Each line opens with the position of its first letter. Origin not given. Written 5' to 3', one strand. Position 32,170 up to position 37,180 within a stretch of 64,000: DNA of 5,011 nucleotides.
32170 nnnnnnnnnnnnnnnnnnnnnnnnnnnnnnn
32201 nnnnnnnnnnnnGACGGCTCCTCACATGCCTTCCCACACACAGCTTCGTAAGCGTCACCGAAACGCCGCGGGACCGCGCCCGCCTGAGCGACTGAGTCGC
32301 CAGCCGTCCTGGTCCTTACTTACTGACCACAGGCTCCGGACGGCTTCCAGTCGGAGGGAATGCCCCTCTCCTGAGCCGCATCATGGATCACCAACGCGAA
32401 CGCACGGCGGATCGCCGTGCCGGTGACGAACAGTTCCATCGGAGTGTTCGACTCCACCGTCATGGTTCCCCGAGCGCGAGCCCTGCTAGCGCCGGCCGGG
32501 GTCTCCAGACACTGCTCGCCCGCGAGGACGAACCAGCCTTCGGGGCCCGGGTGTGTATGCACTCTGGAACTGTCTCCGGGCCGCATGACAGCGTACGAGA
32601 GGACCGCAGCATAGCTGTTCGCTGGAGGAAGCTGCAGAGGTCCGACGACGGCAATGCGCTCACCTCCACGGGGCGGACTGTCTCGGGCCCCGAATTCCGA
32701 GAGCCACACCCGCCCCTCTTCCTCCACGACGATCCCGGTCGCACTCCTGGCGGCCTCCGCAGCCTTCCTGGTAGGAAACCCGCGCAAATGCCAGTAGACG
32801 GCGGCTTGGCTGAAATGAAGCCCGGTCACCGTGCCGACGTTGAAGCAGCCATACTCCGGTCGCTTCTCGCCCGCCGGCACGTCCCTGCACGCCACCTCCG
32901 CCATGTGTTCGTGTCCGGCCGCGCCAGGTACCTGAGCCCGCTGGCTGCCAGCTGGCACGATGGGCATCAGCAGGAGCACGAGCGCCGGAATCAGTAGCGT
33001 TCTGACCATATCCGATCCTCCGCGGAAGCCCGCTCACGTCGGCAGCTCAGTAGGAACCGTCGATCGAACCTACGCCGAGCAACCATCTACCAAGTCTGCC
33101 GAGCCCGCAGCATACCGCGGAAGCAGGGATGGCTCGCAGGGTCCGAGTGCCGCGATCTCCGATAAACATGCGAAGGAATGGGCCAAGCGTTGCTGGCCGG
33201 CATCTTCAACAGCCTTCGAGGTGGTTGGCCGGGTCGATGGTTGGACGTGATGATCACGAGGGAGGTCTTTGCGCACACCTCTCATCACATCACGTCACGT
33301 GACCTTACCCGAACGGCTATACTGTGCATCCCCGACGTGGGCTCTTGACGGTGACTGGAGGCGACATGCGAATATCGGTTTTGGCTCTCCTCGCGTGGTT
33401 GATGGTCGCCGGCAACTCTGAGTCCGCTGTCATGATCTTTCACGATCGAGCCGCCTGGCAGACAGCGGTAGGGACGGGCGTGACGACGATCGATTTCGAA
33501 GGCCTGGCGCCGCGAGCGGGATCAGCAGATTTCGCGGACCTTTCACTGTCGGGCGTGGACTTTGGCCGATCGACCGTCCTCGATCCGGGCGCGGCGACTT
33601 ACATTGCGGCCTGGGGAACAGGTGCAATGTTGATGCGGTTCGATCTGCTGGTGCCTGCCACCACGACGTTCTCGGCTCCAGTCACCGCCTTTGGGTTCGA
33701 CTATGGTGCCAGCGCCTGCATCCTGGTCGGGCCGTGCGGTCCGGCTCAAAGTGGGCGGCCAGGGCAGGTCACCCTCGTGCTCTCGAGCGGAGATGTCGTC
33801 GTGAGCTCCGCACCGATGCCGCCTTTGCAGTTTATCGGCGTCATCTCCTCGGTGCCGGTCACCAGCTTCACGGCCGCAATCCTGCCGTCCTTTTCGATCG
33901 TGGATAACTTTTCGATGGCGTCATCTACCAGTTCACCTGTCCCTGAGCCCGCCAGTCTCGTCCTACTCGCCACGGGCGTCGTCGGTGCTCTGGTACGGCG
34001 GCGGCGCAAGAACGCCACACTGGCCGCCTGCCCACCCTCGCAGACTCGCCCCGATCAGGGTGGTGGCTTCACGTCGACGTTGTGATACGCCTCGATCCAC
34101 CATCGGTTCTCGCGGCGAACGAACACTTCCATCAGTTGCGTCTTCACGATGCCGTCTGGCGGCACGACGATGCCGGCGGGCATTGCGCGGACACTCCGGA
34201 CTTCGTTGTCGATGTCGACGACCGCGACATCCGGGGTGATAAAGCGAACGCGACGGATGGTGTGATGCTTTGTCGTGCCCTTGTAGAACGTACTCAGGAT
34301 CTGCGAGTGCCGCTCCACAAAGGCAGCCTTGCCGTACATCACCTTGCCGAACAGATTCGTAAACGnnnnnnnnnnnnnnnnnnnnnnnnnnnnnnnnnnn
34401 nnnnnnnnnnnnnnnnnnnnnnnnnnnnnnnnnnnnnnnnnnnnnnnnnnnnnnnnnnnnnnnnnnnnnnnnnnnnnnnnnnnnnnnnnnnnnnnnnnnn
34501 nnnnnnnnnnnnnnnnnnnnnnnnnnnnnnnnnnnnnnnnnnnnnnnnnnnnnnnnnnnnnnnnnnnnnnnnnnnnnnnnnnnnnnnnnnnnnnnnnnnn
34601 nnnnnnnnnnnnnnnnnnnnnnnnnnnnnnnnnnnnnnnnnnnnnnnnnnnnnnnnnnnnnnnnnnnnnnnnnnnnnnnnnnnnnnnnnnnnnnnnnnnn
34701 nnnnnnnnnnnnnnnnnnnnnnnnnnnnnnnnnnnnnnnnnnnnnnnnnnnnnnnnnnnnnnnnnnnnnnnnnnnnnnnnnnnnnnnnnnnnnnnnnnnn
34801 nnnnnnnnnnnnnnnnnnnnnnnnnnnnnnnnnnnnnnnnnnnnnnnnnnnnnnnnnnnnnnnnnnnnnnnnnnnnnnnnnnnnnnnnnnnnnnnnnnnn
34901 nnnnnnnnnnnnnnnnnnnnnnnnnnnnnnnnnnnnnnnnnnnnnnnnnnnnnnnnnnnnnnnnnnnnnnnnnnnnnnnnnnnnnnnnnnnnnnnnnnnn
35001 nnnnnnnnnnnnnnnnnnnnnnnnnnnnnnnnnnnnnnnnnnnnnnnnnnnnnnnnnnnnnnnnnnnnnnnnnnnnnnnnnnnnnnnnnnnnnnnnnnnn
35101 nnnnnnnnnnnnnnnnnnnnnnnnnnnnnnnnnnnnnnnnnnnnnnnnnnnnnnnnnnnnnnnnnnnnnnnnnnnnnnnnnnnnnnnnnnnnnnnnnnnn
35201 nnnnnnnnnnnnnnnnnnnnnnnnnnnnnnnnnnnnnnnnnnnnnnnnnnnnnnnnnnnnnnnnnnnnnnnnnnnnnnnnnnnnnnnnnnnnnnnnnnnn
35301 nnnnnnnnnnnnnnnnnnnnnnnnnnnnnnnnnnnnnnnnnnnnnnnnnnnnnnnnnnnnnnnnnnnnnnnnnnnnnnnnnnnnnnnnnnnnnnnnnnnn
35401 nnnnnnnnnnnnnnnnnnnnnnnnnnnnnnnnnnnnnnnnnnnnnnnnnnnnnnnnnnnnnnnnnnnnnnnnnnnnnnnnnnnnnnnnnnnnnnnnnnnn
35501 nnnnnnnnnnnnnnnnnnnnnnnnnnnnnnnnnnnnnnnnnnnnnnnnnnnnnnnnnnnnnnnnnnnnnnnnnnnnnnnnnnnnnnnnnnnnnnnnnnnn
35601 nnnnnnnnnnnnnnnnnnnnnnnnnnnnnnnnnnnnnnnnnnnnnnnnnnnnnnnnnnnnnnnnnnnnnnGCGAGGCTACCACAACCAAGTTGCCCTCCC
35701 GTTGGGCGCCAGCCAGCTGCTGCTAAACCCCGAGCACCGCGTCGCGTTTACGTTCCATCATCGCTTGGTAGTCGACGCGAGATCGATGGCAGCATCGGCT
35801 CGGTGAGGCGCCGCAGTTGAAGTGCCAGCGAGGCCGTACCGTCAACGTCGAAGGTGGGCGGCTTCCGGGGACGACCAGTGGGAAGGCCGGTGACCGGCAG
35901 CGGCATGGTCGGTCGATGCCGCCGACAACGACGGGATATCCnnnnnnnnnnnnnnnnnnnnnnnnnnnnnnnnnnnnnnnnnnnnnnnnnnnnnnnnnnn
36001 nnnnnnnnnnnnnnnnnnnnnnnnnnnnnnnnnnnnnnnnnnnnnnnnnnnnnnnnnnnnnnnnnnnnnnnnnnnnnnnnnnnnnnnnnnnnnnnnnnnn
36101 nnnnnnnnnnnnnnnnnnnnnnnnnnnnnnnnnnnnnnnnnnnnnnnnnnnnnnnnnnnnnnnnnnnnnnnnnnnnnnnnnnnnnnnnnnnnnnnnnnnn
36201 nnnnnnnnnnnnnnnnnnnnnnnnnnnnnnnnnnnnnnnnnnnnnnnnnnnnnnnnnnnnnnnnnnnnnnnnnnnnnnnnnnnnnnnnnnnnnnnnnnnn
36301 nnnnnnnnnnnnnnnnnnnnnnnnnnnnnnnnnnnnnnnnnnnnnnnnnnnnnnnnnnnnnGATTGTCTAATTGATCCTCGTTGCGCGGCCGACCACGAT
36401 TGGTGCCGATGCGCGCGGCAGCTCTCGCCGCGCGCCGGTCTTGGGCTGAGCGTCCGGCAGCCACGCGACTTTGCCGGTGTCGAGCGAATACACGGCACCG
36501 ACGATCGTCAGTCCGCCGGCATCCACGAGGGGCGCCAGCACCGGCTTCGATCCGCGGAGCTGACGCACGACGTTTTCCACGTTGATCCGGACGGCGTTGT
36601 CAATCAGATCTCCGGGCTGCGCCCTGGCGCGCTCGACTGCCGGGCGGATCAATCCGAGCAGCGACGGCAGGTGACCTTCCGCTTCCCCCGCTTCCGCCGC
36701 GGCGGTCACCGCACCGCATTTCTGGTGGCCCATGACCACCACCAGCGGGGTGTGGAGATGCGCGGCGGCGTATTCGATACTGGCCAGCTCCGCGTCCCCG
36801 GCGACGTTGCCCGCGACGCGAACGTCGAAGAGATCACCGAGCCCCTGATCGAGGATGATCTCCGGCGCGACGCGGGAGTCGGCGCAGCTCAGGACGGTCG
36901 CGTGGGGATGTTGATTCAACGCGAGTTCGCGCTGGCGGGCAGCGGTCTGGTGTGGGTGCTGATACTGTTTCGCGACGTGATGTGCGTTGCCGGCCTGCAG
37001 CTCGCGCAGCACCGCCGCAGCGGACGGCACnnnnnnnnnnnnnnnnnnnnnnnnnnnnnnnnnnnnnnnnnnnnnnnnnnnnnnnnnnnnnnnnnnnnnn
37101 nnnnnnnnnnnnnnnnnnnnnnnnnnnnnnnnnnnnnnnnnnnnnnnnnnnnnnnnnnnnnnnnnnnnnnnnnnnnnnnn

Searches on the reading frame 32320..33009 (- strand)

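Call 61: search_protein_families(library=pfam, proteins=[window:32320-33009:-])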
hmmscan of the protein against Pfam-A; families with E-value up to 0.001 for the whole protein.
window:32320-33009:- (229 aa): 1 family
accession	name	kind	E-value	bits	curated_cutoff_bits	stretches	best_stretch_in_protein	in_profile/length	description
PF07883.17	Cupin_2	-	0.00062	19.9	27.2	0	140-169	3-32/70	Cupin domain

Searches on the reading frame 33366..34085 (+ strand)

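Call 61: search_protein_families(library=pfam, proteins=[window:33366-34085:+])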
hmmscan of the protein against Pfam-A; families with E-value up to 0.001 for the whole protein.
window:33366-34085:+ (239 aa): 1 family
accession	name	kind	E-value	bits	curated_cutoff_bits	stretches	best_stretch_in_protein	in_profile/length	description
PF07589.16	PEP-CTERM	-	2.1e-06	28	20.7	1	191-214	1-24/24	PEP-CTERM motif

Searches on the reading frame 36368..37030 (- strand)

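Call 62: search_protein_families(library=pfam, proteins=[window:36368-37030:-])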
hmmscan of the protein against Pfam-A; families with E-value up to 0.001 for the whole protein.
window:36368-37030:- (220 aa): 1 family
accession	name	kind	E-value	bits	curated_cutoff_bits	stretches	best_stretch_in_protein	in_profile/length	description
PF00484.24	Pro_CA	-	3.4e-39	135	25.7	1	44-188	1-156/156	Carbonic anhydrase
